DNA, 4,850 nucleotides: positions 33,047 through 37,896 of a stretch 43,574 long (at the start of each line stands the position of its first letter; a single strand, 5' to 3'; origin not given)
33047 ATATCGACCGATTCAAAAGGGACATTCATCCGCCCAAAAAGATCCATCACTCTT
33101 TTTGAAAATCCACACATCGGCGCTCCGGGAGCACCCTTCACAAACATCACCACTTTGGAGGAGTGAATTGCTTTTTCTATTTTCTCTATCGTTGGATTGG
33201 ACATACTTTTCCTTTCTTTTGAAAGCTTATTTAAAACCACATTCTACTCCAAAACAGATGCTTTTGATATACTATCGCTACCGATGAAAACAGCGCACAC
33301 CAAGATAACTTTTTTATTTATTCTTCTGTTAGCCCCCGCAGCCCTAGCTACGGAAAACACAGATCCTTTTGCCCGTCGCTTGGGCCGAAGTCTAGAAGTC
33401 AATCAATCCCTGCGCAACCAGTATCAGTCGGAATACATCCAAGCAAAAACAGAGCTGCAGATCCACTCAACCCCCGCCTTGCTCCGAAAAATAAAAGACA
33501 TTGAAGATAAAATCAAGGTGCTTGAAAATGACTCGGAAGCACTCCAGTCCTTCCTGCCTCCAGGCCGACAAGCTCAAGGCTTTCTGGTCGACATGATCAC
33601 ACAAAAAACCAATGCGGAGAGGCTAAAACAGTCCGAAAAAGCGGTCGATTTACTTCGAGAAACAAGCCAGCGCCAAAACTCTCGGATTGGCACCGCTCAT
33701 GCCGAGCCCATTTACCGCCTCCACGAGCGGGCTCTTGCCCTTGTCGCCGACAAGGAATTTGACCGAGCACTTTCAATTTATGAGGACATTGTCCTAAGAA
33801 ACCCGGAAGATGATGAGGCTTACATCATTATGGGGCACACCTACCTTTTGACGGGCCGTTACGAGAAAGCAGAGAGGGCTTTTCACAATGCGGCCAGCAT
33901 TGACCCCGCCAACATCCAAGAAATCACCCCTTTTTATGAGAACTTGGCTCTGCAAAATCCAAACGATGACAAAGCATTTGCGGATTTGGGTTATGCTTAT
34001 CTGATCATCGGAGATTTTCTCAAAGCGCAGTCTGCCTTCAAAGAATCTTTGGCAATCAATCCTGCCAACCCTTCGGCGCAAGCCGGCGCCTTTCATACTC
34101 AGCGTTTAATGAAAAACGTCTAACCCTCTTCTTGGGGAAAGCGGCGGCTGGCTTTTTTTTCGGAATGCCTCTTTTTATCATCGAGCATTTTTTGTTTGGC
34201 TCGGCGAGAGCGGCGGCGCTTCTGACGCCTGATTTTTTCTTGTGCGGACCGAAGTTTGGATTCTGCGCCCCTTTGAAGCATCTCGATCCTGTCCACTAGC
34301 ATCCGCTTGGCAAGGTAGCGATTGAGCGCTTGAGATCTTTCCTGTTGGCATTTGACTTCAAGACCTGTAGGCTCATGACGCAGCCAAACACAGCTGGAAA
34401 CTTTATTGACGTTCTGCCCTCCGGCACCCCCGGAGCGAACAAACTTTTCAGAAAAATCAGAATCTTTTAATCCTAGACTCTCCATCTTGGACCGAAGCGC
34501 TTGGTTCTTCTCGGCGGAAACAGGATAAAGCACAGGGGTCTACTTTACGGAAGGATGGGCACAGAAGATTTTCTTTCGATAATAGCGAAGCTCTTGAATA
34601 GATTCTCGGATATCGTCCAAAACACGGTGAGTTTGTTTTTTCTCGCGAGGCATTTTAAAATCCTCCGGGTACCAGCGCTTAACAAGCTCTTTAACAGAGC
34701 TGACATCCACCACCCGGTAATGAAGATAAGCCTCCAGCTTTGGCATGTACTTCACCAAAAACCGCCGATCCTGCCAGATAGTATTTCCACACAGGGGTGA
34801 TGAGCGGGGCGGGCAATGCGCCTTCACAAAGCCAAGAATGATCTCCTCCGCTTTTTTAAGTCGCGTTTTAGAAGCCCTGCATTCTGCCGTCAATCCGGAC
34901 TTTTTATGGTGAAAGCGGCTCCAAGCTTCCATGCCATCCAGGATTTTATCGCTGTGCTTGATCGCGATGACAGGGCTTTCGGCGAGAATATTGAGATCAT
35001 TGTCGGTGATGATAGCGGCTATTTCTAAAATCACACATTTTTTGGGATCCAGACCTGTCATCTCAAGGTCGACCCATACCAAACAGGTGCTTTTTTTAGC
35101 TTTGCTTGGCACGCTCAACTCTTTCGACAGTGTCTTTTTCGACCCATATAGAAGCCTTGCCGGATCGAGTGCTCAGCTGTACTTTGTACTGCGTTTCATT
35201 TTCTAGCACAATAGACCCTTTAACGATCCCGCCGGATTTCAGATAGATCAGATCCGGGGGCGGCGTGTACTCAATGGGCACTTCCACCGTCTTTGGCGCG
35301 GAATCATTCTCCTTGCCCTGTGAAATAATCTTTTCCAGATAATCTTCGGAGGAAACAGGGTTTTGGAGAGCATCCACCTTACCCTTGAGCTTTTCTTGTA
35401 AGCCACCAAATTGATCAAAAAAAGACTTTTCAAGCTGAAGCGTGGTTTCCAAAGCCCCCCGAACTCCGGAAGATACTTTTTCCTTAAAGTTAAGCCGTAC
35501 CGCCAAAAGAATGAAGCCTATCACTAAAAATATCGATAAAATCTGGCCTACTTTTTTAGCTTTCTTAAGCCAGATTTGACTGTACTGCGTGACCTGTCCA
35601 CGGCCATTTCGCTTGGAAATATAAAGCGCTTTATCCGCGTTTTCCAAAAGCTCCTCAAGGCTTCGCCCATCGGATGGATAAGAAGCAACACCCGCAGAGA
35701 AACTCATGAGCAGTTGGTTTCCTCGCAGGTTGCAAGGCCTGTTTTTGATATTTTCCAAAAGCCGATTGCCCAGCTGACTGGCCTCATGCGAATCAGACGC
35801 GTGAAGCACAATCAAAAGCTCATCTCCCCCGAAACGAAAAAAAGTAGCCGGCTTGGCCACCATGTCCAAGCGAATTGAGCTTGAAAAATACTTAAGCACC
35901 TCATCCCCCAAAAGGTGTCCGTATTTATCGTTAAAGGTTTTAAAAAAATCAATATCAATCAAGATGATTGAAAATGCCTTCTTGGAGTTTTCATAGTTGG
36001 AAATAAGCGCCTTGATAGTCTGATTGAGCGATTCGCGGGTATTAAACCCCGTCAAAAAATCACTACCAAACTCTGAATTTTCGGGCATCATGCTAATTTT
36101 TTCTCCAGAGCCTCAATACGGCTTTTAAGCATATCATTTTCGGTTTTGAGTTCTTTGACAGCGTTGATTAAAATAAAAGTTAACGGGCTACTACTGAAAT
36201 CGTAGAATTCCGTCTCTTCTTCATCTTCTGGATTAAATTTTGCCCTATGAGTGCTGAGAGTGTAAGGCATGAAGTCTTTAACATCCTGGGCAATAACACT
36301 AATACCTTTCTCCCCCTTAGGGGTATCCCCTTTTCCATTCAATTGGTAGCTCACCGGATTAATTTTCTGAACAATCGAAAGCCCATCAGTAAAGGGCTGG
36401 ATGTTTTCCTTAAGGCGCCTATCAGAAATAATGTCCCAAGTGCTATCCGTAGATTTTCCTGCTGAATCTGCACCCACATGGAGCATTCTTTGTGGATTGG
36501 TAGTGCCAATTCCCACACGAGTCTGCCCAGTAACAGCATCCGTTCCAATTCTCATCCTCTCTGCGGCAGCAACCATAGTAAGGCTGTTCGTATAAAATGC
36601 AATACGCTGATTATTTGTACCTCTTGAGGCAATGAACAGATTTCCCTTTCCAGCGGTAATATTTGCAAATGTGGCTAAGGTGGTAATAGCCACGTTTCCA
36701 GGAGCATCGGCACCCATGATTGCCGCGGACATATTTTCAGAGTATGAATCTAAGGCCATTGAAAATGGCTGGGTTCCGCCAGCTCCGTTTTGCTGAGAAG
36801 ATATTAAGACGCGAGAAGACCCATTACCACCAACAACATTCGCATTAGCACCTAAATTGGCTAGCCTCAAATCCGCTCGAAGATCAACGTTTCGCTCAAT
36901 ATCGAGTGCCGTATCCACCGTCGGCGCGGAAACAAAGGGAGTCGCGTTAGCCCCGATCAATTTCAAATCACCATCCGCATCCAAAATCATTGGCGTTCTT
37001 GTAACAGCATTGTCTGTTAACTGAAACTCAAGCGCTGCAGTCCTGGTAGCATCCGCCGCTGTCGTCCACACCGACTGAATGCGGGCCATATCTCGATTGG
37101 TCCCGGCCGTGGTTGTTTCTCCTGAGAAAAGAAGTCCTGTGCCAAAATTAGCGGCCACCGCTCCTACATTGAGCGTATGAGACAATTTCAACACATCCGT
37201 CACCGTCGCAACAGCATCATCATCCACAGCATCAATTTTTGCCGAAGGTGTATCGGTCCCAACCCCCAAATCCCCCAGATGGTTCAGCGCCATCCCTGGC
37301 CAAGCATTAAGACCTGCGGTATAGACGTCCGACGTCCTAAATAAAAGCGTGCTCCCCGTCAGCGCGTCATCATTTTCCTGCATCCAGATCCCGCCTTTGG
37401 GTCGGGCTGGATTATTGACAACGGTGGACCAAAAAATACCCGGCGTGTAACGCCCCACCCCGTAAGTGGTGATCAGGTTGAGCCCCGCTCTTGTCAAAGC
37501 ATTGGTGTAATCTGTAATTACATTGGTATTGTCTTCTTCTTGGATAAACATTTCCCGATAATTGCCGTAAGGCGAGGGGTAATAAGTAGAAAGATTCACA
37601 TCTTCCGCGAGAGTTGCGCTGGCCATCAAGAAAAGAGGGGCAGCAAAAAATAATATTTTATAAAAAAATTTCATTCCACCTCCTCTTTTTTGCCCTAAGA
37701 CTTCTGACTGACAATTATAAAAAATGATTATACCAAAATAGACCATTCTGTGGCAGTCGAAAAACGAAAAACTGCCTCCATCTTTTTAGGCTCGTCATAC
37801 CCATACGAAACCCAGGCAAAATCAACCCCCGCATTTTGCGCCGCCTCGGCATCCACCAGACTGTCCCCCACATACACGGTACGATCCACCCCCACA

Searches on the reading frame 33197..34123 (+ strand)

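Call 97: search_protein_families(library=pfam, proteins=[window:33197-34123:+], max_evalue=0.001)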
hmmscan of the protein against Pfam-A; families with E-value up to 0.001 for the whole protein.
window:33197-34123:+ (308 aa): 12 families
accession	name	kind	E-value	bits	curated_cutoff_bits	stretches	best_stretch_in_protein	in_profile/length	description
PF07719.23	TPR_2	-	5e-14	51.6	27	1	207-239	2-34/34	Tetratricopeptide repeat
PF13431.12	TPR_17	-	1.7e-11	43.9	24.4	0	195-226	2-33/34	Tetratricopeptide repeat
PF13428.12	TPR_14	-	2.2e-11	43.7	23.5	0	176-212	5-41/44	Tetratricopeptide repeat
PF00515.34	TPR_1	-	3.1e-11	43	27.8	1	207-239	2-34/34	Tetratricopeptide repeat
PF13181.12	TPR_8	-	5.6e-11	42.1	25.7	1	207-239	2-34/34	Tetratricopeptide repeat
PF14559.12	TPR_19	-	3.3e-10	40.6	25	1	182-238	1-57/68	Tetratricopeptide repeat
PF13424.12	TPR_12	-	4.6e-09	36.8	30.1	0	141-197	14-70/77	Tetratricopeptide repeat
PF13432.12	TPR_16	-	4.9e-08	33.7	32.7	1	177-238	2-63/65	Tetratricopeptide repeat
PF23914.1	TPR_CcmH_CycH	-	1.1e-06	29.1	42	0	201-259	45-103/158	Cytochrome c-type biogenesis protein H TPR domain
PF13176.12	TPR_7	-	8.6e-06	25.9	27.9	0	208-236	1-31/36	Tetratricopeptide repeat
PF12895.13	ANAPC3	-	9.8e-06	26.2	27.2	0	173-230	24-80/82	Anaphase-promoting complex, cyclosome, subunit 3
PF13371.12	TPR_9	-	2.1e-05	24.9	35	0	183-239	6-62/73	Tetratricopeptide repeat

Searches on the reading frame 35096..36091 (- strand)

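Call 97: search_protein_families(library=pfam, proteins=[window:35096-36091:-], max_evalue=0.001)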
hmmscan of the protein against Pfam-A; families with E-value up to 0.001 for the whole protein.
window:35096-36091:- (331 aa): 1 family
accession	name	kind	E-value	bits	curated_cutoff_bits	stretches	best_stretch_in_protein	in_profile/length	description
PF00990.26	GGDEF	-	2.2e-36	125.5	23.8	1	11-165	4-160/161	Diguanylate cyclase, GGDEF domain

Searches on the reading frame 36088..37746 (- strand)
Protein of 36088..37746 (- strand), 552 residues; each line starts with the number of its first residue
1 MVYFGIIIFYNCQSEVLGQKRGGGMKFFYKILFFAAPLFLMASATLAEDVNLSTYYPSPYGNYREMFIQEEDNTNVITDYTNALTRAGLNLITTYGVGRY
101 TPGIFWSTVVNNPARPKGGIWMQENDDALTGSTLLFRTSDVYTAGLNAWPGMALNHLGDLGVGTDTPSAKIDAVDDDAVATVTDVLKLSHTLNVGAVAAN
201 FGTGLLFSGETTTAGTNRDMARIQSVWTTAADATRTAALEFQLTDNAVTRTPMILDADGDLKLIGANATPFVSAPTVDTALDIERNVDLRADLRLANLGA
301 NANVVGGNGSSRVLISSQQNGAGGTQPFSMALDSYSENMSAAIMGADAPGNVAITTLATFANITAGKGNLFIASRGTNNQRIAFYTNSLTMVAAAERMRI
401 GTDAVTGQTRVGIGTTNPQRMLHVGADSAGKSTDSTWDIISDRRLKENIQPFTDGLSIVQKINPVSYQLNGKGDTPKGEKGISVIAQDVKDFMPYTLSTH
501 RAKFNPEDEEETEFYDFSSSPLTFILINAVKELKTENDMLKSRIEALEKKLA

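Call 97: search_protein_families(library=pfam, proteins=[window:36088-37746:-], max_evalue=0.001)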
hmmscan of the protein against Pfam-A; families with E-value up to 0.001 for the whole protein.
window:36088-37746:- (552 aa): 1 family
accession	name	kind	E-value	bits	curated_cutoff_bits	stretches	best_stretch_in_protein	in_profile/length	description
PF13884.11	Peptidase_S74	-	6.4e-13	49.2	22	1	441-494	1-54/58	Chaperone of endosialidase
